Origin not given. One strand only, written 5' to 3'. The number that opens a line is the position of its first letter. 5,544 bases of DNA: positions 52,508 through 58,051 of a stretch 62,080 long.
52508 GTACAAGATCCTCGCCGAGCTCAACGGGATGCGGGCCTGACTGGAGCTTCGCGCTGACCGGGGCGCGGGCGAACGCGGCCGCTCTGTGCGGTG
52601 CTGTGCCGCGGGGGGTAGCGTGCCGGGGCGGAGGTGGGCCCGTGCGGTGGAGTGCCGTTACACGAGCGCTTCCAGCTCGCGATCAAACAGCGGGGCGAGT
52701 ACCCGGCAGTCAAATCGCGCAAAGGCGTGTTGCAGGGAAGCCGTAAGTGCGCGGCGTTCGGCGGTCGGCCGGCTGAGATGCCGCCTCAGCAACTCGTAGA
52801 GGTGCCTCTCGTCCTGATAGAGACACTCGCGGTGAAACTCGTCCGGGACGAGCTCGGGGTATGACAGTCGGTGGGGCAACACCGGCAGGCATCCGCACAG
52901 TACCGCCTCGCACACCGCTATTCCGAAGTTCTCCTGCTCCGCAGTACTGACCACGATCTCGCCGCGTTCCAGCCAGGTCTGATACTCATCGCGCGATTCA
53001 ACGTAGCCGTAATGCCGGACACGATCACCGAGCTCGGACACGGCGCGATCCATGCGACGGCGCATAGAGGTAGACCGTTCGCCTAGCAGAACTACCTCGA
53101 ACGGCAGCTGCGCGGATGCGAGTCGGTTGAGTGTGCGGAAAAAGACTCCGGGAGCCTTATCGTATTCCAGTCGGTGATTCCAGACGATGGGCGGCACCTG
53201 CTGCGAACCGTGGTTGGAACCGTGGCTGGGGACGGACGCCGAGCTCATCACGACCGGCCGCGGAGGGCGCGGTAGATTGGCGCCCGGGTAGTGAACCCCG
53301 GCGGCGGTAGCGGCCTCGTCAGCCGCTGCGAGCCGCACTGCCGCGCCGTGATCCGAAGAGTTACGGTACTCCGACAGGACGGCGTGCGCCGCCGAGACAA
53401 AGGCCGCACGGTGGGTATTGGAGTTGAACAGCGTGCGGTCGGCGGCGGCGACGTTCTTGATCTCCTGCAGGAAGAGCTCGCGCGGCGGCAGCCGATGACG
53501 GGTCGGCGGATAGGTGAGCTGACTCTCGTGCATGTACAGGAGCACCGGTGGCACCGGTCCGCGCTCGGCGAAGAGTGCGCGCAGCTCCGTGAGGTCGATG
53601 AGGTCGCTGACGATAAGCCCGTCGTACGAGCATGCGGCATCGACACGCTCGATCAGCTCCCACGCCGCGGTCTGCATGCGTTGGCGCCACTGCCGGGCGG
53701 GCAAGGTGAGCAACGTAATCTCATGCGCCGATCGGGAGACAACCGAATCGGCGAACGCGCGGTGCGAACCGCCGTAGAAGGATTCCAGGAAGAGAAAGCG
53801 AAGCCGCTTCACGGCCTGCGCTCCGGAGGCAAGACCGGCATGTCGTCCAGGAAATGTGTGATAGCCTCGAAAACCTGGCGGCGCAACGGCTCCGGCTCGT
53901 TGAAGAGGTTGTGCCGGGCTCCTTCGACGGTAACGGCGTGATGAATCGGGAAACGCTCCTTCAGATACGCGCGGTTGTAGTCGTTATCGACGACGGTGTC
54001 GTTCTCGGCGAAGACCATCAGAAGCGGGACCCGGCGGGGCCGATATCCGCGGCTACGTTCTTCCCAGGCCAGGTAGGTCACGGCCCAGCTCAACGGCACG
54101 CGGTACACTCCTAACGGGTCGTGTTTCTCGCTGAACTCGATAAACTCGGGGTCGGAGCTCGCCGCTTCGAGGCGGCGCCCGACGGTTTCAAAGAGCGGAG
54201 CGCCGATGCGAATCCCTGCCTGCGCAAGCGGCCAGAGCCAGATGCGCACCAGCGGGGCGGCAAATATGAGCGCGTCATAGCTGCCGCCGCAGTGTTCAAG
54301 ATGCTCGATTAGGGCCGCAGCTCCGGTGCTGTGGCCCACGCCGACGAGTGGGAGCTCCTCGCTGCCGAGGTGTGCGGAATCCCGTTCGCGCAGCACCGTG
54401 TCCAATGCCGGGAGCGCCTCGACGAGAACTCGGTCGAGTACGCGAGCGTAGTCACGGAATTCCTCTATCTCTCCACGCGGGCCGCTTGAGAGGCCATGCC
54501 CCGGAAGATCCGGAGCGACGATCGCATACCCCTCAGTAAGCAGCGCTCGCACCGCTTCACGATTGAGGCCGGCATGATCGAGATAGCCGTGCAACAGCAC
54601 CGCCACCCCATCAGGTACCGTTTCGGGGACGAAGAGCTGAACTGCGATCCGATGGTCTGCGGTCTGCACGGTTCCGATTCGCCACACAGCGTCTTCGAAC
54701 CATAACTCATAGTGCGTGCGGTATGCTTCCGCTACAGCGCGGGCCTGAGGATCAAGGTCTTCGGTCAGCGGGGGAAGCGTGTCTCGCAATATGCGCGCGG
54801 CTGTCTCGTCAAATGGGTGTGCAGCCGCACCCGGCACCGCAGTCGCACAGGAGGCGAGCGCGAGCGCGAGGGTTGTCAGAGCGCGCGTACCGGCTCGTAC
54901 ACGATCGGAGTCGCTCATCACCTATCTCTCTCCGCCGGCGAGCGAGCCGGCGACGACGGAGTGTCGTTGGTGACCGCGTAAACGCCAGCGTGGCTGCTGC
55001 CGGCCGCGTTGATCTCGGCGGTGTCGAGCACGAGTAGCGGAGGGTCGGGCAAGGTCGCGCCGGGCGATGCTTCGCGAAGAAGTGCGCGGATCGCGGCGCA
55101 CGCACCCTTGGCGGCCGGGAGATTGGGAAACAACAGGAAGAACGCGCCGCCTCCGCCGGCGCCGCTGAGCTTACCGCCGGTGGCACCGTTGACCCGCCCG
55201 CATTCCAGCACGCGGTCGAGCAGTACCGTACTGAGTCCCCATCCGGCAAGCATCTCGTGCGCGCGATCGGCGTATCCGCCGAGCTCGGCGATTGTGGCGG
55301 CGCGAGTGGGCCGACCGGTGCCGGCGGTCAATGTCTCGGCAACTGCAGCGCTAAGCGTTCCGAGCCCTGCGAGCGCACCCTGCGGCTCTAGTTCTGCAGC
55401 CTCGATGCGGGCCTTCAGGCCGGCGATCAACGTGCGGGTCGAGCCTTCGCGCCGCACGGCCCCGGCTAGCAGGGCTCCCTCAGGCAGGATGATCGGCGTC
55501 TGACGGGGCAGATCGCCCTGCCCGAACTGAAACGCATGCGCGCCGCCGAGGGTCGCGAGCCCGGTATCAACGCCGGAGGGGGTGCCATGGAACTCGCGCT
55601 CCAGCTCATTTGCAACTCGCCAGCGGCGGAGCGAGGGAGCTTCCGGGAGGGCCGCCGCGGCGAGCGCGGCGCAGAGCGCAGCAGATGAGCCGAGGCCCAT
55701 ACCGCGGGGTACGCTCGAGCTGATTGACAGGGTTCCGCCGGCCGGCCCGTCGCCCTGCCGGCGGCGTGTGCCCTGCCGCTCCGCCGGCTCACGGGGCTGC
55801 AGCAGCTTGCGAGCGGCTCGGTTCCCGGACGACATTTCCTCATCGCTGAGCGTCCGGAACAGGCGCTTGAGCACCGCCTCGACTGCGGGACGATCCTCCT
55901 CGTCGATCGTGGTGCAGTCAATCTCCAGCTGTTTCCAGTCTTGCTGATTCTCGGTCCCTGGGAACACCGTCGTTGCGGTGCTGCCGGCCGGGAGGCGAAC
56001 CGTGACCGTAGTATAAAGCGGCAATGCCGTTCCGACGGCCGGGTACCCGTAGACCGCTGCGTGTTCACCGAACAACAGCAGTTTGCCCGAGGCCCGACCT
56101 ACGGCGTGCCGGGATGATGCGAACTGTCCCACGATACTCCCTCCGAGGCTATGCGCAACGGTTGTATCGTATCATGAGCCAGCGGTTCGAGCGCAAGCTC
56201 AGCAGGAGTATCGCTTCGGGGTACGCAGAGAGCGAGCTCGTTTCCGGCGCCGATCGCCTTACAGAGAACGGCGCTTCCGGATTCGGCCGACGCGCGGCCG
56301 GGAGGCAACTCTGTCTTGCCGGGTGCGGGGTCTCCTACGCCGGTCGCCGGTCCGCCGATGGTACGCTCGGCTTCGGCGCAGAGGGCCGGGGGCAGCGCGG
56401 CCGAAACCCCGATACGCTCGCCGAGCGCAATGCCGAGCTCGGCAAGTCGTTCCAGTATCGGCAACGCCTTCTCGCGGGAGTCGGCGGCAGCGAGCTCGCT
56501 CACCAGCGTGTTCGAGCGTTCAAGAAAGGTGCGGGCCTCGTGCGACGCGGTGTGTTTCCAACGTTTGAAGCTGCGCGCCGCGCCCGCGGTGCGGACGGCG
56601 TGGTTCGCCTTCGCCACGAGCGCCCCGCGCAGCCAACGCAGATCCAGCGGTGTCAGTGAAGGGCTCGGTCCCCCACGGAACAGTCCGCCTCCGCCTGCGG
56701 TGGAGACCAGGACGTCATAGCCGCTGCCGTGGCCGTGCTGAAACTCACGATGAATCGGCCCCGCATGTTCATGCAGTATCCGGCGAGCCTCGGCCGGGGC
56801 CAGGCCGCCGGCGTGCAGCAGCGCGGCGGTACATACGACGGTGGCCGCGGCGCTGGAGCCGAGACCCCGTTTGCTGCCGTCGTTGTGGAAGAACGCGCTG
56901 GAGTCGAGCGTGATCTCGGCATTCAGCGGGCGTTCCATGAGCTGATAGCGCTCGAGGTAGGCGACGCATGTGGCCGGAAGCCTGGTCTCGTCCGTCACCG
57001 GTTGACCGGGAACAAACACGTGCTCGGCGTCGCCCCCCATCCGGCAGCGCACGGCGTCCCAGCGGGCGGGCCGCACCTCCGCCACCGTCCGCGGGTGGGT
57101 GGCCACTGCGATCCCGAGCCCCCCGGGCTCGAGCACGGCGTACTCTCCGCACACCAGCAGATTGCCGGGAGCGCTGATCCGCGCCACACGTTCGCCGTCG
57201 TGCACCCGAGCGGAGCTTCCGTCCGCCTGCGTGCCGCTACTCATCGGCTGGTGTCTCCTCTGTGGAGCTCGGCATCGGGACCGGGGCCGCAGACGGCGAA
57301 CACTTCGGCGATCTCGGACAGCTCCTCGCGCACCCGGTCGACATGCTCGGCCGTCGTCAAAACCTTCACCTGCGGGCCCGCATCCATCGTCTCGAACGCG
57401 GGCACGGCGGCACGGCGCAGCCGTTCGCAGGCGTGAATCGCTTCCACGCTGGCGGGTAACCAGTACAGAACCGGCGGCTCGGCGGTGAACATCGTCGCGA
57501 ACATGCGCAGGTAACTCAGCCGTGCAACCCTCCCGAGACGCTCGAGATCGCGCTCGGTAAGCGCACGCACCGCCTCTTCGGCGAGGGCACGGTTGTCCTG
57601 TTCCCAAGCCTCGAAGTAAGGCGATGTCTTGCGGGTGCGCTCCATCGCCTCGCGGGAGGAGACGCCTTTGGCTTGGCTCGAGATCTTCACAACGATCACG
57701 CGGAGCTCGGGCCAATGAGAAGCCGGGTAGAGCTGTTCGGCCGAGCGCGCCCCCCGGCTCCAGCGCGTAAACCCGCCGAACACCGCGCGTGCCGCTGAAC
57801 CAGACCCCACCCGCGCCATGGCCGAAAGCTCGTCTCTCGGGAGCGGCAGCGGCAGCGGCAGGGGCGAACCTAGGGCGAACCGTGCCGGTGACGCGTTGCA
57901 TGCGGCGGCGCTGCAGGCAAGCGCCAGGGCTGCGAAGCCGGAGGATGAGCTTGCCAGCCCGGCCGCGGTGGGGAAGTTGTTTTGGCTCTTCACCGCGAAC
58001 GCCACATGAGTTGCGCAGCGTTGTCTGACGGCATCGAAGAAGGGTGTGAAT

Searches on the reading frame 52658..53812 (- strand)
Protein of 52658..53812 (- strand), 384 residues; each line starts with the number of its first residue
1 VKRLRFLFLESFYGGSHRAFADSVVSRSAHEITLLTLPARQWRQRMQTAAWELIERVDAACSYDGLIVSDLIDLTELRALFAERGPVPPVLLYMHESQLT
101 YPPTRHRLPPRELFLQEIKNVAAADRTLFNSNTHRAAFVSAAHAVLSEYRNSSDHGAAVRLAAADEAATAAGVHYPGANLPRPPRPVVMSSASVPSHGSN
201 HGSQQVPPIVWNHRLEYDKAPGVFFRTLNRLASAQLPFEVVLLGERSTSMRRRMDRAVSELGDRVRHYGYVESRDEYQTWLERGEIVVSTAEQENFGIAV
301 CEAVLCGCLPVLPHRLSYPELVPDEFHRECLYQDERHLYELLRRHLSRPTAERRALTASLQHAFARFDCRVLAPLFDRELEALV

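Call 56: search_protein_families(library=pfam, proteins=[window:52658-53812:-], max_evalue=0.001)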
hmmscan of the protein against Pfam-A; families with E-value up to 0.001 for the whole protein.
window:52658-53812:- (384 aa): 4 families
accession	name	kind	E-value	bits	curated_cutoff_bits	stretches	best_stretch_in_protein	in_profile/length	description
PF12038.13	QTMAN_N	-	4.5e-40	137.7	25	1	5-157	1-153/168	tRNA-queuosine alpha-mannosyltransferase N-terminal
PF13692.12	Glyco_trans_1_4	-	1.1e-09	39.2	27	1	213-344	8-138/142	Glycosyl transferases group 1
PF00534.26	Glycos_transf_1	-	1.3e-08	35.1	26.4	1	212-349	21-159/172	Glycosyl transferases group 1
PF20706.3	GT4-conflict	-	4.6e-05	23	26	1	236-312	231-309/385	Family 4 Glycosyltransferase in conflict systems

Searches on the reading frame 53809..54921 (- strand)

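Call 56: search_protein_families(library=pfam, proteins=[window:53809-54921:-], max_evalue=0.001)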
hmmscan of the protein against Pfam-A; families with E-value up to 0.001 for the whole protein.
window:53809-54921:- (370 aa): 3 families
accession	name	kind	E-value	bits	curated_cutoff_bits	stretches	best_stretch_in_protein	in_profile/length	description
PF12146.15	Hydrolase_4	-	2.7e-29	102.6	27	1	103-344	3-239/239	Serine aminopeptidase, S33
PF12697.13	Abhydrolase_6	-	1.4e-17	65.5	26.3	1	108-346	2-214/217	Alpha/beta hydrolase family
PF00561.26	Abhydrolase_1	-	5.9e-13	49.5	25.8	1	108-171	4-67/245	alpha/beta hydrolase fold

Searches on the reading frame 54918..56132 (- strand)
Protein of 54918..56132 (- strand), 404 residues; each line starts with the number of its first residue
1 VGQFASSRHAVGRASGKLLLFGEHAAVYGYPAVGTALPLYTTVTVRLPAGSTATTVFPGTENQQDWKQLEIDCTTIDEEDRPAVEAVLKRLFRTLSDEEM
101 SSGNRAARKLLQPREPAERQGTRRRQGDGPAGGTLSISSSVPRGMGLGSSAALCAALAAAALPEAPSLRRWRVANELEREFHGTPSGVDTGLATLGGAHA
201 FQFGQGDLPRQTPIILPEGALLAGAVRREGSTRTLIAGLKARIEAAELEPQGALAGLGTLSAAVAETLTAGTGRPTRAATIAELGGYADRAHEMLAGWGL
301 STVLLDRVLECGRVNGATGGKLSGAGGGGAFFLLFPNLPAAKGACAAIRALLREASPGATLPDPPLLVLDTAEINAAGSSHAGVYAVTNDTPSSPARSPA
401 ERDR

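Call 56: search_protein_families(library=pfam, proteins=[window:54918-56132:-], max_evalue=0.001)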
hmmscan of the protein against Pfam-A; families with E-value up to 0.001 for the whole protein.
window:54918-56132:- (404 aa): 2 families
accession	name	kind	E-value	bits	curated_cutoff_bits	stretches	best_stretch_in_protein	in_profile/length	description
PF00288.32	GHMP_kinases_N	-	1.6e-10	41.5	22.3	1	127-197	15-87/87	GHMP kinases N terminal domain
PF08544.19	GHMP_kinases_C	-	1.4e-07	32.3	21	1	305-351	36-82/85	GHMP kinases C terminal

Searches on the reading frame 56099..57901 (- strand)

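Call 56: search_protein_families(library=pfam, proteins=[window:56099-57901:-], max_evalue=0.001)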
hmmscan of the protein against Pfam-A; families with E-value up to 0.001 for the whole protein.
window:56099-57901:- (600 aa): 1 family
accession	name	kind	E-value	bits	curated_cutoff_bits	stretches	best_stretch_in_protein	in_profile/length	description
PF00288.32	GHMP_kinases_N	-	2.6e-05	24.8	22.3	1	328-404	18-87/87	GHMP kinases N terminal domain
